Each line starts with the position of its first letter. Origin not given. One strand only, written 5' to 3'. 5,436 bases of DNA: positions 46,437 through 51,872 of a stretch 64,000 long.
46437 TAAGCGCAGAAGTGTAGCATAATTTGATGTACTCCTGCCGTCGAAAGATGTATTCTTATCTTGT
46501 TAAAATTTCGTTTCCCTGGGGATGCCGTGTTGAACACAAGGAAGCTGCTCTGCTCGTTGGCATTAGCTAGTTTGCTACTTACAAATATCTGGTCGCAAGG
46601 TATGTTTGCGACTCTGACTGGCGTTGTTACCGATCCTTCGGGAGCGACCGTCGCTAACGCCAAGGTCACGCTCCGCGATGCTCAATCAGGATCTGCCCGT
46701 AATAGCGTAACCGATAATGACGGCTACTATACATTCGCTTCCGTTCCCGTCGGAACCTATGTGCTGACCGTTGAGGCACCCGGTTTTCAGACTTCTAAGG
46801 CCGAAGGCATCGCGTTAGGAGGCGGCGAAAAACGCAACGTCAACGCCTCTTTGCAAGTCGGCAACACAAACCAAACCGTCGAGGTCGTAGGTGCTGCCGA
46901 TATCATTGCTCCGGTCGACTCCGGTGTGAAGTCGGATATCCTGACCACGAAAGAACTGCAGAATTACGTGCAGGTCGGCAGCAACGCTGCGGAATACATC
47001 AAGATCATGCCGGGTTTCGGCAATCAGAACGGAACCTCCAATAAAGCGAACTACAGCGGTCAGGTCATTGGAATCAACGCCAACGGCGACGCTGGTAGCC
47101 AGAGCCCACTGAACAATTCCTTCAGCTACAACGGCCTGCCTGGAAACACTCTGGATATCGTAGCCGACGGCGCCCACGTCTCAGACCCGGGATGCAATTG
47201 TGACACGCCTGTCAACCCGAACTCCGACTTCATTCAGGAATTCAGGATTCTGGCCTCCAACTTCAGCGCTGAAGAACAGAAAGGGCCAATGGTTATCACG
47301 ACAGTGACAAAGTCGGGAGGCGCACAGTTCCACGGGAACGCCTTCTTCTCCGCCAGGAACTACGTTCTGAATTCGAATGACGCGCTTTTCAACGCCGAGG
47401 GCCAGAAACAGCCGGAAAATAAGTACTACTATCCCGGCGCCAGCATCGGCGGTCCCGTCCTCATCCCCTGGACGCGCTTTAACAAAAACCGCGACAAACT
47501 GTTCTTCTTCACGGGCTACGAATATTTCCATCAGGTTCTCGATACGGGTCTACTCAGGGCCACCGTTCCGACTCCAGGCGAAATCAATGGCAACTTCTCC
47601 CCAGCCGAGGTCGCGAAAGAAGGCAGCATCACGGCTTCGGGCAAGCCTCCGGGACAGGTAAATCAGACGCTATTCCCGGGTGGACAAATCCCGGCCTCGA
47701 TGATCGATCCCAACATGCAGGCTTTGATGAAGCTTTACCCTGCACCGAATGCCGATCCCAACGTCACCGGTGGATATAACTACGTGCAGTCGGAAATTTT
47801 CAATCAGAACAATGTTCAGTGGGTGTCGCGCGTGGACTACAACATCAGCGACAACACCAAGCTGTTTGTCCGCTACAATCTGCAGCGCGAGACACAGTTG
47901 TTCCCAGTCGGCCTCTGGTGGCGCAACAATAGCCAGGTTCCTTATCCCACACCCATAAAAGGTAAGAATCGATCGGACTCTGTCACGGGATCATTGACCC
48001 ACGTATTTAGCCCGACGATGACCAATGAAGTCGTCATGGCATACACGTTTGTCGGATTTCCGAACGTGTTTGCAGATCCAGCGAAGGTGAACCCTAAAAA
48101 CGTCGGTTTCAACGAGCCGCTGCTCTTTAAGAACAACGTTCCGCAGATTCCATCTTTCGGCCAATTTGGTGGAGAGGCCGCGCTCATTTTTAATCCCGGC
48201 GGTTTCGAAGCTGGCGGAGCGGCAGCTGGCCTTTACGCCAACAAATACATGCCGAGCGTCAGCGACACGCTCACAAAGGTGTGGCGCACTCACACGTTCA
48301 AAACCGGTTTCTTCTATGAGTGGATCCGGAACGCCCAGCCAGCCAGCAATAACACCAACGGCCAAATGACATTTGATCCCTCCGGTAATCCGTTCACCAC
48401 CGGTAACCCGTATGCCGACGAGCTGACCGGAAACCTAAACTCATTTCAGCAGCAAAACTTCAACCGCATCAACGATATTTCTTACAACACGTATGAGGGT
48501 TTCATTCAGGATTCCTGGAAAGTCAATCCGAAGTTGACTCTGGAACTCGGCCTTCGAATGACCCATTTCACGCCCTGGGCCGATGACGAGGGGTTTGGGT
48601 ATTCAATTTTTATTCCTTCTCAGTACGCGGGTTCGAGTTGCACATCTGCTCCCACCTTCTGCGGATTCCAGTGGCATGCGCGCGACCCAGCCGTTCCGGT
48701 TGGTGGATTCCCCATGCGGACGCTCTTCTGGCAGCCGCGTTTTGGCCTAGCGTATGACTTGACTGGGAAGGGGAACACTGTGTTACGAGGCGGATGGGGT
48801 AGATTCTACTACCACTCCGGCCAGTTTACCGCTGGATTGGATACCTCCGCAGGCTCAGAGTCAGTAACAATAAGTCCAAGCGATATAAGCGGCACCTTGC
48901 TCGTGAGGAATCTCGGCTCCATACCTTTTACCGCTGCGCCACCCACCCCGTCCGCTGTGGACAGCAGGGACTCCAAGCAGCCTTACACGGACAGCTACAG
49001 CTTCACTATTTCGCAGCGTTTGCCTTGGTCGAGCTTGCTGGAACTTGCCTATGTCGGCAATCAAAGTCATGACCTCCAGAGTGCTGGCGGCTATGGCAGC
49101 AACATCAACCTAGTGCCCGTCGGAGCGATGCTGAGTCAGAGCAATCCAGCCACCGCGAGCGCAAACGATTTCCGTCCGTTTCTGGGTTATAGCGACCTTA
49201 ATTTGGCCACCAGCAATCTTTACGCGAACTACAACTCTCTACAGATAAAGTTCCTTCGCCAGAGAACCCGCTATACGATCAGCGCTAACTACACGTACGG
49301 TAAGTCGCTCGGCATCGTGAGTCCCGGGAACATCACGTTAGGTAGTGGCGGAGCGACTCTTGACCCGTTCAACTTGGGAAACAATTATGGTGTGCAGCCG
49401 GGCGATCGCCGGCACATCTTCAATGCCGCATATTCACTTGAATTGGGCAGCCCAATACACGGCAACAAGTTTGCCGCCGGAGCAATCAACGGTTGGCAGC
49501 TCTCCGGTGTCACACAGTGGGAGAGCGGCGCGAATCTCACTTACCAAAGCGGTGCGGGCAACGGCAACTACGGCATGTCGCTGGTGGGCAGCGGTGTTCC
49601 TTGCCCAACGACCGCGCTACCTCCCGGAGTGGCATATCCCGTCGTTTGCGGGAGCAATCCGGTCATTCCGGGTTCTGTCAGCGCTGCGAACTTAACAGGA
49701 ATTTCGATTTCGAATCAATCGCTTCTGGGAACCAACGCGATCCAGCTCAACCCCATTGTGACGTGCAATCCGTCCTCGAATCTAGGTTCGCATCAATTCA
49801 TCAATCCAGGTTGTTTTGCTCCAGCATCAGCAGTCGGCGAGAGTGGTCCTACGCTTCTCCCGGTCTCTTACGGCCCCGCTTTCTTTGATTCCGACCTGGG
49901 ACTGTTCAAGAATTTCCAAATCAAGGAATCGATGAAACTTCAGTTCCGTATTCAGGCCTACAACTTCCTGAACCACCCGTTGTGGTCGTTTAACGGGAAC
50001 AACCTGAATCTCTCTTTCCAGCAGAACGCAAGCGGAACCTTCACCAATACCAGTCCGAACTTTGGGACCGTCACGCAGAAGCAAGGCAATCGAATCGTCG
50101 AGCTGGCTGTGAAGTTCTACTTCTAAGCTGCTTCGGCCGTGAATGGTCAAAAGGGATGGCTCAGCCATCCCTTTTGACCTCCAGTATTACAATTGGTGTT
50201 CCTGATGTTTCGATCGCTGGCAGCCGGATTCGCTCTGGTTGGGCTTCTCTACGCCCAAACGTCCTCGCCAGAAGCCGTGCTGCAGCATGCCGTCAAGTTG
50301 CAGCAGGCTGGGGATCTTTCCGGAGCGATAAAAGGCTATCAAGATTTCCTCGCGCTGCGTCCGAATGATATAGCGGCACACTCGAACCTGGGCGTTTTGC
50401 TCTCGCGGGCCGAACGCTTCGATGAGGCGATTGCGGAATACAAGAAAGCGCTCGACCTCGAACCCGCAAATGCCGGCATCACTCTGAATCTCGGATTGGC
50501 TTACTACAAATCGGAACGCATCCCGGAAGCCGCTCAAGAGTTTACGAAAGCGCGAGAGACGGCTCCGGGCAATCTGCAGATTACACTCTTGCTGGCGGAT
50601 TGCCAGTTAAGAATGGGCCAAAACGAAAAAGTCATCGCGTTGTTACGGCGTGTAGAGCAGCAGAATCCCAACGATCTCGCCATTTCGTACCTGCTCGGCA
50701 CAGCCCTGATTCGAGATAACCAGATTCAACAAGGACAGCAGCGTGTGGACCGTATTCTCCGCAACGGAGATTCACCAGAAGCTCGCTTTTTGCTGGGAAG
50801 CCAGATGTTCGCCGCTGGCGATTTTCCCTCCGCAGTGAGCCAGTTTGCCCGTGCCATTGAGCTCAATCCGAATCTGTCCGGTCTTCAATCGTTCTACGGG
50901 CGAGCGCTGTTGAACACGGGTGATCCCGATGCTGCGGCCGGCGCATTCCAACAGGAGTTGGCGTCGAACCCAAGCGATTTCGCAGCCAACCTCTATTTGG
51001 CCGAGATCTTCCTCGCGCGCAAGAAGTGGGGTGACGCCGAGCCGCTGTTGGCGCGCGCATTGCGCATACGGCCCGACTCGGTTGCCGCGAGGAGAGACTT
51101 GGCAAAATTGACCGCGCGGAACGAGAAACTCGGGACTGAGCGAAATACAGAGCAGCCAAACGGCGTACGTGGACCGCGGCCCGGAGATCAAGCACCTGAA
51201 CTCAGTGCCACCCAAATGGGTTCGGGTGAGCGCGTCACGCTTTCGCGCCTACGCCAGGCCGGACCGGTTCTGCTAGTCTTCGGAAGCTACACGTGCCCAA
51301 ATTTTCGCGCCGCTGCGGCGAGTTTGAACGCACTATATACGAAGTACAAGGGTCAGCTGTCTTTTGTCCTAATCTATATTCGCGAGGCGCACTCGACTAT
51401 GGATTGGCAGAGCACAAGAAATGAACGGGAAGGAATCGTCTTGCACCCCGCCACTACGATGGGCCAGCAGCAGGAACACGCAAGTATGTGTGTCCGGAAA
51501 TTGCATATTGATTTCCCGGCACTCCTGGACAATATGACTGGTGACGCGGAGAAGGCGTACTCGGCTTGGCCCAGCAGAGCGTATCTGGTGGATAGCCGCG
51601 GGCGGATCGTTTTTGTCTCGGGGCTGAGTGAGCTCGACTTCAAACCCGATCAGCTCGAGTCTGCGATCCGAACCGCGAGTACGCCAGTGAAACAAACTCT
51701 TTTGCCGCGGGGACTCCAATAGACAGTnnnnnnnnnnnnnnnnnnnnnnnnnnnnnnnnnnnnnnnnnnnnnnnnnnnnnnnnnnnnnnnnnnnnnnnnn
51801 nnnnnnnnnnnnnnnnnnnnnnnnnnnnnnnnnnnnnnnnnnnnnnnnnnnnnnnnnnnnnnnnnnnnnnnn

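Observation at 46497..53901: Four-gene secreted module: TBDR-like barrel, TPR-deiodinase-fold redoxin, TPR paralog, heptahaem cytochrome c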

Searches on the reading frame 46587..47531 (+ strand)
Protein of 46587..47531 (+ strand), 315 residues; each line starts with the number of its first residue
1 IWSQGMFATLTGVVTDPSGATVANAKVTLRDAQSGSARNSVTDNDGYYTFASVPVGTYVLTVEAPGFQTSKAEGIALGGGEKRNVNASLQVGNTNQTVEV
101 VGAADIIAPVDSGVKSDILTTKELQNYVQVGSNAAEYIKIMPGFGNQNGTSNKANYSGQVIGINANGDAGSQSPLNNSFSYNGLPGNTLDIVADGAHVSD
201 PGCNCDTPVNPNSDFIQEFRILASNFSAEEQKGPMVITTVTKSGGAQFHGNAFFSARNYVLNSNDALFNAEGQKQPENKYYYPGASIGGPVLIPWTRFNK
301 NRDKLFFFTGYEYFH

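Call 54: search_solved_structures(query=A2, max_evalue=10, show_alignments=2)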
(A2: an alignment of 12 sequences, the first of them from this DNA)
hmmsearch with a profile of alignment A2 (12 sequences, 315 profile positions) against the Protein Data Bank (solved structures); distinct sequences matched with E-value up to 10: 7.
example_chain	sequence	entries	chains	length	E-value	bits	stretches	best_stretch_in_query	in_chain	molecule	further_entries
4wi0_B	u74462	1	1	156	0.00048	22.8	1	14-82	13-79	Cellulosomal scaffoldin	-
4u3s_B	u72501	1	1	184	0.00074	22.1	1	14-82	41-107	Cellulosomal scaffoldin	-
8bdw_A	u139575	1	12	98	0.04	16.5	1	11-98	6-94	Cell surface adherence protein,collagen-binding domain, LPXTG-motif cell wall anchor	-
3qec_A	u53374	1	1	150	0.19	14.2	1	34-87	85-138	Putative carbohydrate binding protein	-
1xpn_A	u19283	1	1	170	0.25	13.8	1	34-87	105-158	hypothetical protein PA1324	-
3mn8_A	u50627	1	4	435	0.83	12.1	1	10-92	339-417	LP15968p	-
6k6s_A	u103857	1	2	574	1.2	11.7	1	11-123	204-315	Ribonuclease J 1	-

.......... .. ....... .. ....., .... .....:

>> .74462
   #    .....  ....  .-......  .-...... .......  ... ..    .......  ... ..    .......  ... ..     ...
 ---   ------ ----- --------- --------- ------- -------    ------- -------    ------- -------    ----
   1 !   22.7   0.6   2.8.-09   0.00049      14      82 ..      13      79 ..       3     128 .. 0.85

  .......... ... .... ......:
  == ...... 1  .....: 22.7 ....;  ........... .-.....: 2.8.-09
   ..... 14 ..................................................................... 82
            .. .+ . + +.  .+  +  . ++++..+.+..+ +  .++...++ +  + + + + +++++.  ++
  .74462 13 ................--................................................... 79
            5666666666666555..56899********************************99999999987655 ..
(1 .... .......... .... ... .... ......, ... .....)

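Call 55: search_protein_families(library=pfam, alignment_id=A2, max_evalue=1)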
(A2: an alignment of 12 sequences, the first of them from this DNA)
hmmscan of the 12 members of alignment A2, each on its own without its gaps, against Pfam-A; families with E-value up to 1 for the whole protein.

A. member 1, seq(315 aa): 17 families
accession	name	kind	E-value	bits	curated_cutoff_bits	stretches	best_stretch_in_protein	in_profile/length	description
PF13620.12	CarboxypepD_reg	-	6.8e-23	81.3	32.3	1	9-90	1-82/82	Carboxypeptidase regulatory-like domain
PF25183.1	OMP_b-brl_4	-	1.6e-14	53.8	30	1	240-314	1-65/838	Outer membrane beta barrel domain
PF13715.12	CarbopepD_reg_2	-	9.4e-09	35.6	32.2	1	11-91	2-78/88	CarboxypepD_reg-like domain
PF17210.9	SdrD_B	-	1.2e-06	29.2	29.7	1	16-97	18-97/112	SdrD B-like domain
PF09430.16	EMC7_beta-sandw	-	6.4e-05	23.6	26.6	1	20-68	5-51/122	ER membrane protein complex subunit 7, beta-sandwich domain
PF17802.7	SpaA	-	0.00027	21.5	23.1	1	19-61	13-57/91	Prealbumin-like fold domain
PF02369.22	Big_1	-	0.00076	20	34.9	1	8-64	19-80/93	Bacterial Ig-like domain (group 1)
PF24025.1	Ig_DR_A0283-like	-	0.0033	18.2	27.1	1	11-78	10-78/102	DR_A0283-like, Ig-like domain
PF08308.17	PEGA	-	0.0035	17.6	20.8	1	51-90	30-68/71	PEGA domain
PF23193.1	NOMO_3rd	-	0.021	15.3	27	1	34-61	56-83/120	NOMO third transthyretin-like domain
PF15976.11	CooC_C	-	0.029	14.8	29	1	8-62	17-64/93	CS1-pili formation C-terminal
PF24421.1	Ig_J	-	0.039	14.5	29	1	26-64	46-84/104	Tip attachment protein J, Ig-like domain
PF14686.12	fn3_3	-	0.048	13.9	24.4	1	42-68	31-57/75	Polysaccharide lyase family 4, domain II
PF08400.16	phage_tail_N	-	0.075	13.5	26.6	1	8-77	3-77/134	Prophage tail fibre N-terminal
PF11974.14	bMG3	-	0.1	13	34.9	1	18-53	24-59/103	Bacterial alpha-2-macroglobulin MG3 domain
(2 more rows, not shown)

B. families by the number of members that match (of 12 scanned): 34 families (the first 25 are shown)
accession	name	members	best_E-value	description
PF13620.12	CarboxypepD_reg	12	1.5e-23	Carboxypeptidase regulatory-like domain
PF25183.1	OMP_b-brl_4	12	1.7e-16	Outer membrane beta barrel domain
PF13715.12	CarbopepD_reg_2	12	1.4e-11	CarboxypepD_reg-like domain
PF17210.9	SdrD_B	12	5e-08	SdrD B-like domain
PF09430.16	EMC7_beta-sandw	12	4.1e-06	ER membrane protein complex subunit 7, beta-sandwich domain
PF17802.7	SpaA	12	4.5e-05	Prealbumin-like fold domain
PF14686.12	fn3_3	11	1.2e-05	Polysaccharide lyase family 4, domain II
PF02369.22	Big_1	11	3.6e-05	Bacterial Ig-like domain (group 1)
PF24421.1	Ig_J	8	0.00036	Tip attachment protein J, Ig-like domain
PF24025.1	Ig_DR_A0283-like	8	0.00061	DR_A0283-like, Ig-like domain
PF08308.17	PEGA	8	0.0033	PEGA domain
PF07715.20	Plug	7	0.0012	TonB-dependent Receptor Plug Domain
PF23194.1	NOMO_5th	6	0.0024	NOMO fifth transthyretin-like domain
PF23193.1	NOMO_3rd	5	0.019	NOMO third transthyretin-like domain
PF11974.14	bMG3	4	0.024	Bacterial alpha-2-macroglobulin MG3 domain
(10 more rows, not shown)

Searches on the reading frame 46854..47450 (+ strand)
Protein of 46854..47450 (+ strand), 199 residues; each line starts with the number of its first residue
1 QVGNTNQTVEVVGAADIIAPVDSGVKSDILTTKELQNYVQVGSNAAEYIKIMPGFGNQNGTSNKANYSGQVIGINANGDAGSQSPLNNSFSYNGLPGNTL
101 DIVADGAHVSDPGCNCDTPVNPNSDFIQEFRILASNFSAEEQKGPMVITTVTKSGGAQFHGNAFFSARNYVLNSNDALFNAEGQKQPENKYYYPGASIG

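Call 40: search_protein_families(library=pfam, proteins=[window:46854-47450:+], max_evalue=10)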
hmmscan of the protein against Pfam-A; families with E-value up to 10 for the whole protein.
window:46854-47450:+ (199 aa): 2 families
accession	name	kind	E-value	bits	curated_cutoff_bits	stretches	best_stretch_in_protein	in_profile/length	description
PF25183.1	OMP_b-brl_4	-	1.1e-06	27.9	30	1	151-199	1-48/838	Outer membrane beta barrel domain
PF07715.20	Plug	-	0.027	15.4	23.9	1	60-139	21-97/107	TonB-dependent Receptor Plug Domain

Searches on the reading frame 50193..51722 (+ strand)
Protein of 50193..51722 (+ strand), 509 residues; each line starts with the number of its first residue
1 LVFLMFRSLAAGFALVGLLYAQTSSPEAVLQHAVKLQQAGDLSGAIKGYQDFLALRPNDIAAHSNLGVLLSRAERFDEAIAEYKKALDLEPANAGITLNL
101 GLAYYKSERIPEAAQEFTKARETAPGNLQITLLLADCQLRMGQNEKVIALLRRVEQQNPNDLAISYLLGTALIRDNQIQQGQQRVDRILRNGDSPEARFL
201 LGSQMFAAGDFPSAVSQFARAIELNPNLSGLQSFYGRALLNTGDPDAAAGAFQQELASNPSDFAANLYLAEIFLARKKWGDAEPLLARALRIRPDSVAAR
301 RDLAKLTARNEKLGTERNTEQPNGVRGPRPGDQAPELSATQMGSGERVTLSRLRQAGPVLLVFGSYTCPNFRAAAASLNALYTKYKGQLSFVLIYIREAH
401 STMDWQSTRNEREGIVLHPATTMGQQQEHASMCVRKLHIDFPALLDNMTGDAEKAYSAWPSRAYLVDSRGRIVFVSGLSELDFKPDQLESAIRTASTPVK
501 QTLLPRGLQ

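Call 4: search_protein_families(library=pfam, proteins=[window:50193-51722:+], max_evalue=0.01)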
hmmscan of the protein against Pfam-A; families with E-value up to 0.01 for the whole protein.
window:50193-51722:+ (509 aa): 31 families (the best 25 are shown)
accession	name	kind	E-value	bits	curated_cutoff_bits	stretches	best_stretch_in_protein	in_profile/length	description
PF14559.12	TPR_19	-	9.5e-32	109.6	25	6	109-161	6-58/68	Tetratricopeptide repeat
PF13432.12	TPR_16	-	9.9e-30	103.1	32.7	4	236-296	4-64/65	Tetratricopeptide repeat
PF07719.23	TPR_2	-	2.6e-28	96.2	27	3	61-93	2-34/34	Tetratricopeptide repeat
PF13428.12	TPR_14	-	2.8e-26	89.7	23.5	3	264-306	2-44/44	Tetratricopeptide repeat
PF13414.12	TPR_11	-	1.2e-23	82.9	26.8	2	75-106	9-40/42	TPR repeat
PF00515.34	TPR_1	-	5.5e-20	70.7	27.8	1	61-93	2-34/34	Tetratricopeptide repeat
PF13431.12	TPR_17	-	6.3e-19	67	24.4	1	49-81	2-34/34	Tetratricopeptide repeat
PF23914.1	TPR_CcmH_CycH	-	3.5e-17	63.1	42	2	192-280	47-138/158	Cytochrome c-type biogenesis protein H TPR domain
PF12895.13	ANAPC3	-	3.7e-17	62.8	27.2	2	120-182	15-76/82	Anaphase-promoting complex, cyclosome, subunit 3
PF00837.23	T4_deiodinase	-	1.2e-15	58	27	1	329-487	74-228/237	Iodothyronine deiodinase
PF13424.12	TPR_12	-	1.6e-14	54.3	30.1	2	61-123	4-74/77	Tetratricopeptide repeat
PF13176.12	TPR_7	-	5.2e-14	51.5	27.9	0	62-91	1-30/36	Tetratricopeptide repeat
PF13371.12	TPR_9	-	9.4e-12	45.2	35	1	69-131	4-66/73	Tetratricopeptide repeat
PF13181.12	TPR_8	-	1.7e-11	43.8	25.7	1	62-93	3-34/34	Tetratricopeptide repeat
PF13174.12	TPR_6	-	7.4e-11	42.4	26.3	0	132-160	4-32/33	Tetratricopeptide repeat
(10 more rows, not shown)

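Call 5: search_protein_families(library=ncbifam, proteins=[window:50193-51722:+], max_evalue=0.01)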
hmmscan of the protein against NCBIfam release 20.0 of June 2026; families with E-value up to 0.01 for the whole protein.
window:50193-51722:+ (509 aa): 34 families (the best 25 are shown)
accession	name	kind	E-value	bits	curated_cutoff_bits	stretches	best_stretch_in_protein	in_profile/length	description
NF038285.1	deiodinase_rel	hypoth_equivalog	8.7e-43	147.1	250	1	326-492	174-340/347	deiodinase family protein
TIGR02917.1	PEP_TPR_lipo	equivalog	3.5e-32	111.2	312.2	3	21-189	732-898/899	XrtA/PEP-CTERM system TPR-repeat protein PrsT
NF040959.1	MamA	equivalog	1.1e-30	106.6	200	3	23-130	68-175/204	magnetosome protein MamA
TIGR02521.1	type_IV_pilW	equivalog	1.2e-20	74.1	154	2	21-184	60-224/234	type IV pilus biogenesis/stability protein PilW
NF033762.1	social_mot_Tgl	equivalog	5.2e-18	65.3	225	1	27-100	32-106/252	social motility TPR repeat lipoprotein Tgl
NF033920.0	C39_PA2778_fam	equivalog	7.7e-14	51.7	150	1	22-125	152-255/255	PA2778 family cysteine peptidase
TIGR03939.1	PGA_TPR_OMP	equivalog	8.1e-14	50.8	366.65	2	14-189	7-181/800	poly-beta-1,6 N-acetyl-D-glucosamine export porin PgaA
NF047371.1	FlcA_CTERM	equivalog_domain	2.5e-13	49.4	300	1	70-145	449-524/646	periplasmic flagellar collar protein FlcA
NF052415.1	T3SS_chap_SctY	equivalog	4.9e-13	49.5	70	1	132-204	10-85/106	type III secretion apparatus assembly chaperone SctY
NF011721.1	PRK15174.1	equivalog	5.6e-12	44.6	1200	2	36-173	193-329/656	Vi polysaccharide transport protein VexE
TIGR00540.1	TPR_hemY_coli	hypoth_equivalog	9.4e-12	44.4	142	1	240-309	303-371/385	heme biosynthesis-associated TPR protein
TIGR02795.1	tol_pal_ybgF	equivalog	3.1e-11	43.9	90.1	0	26-117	2-99/119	tol-pal system protein YbgF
NF033758.1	gliding_GltE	equivalog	6.5e-11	41.8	225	1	59-119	289-349/411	adventurous gliding motility TPR repeat lipoprotein GltE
NF008391.2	PRK11189.1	equivalog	1.1e-10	41.5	250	1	50-216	89-258/297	lipoprotein NlpI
TIGR02552.1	LcrH_SycD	equivalog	1.5e-10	41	104.8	1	18-124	10-116/136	SycD/LcrH family type III secretion system chaperone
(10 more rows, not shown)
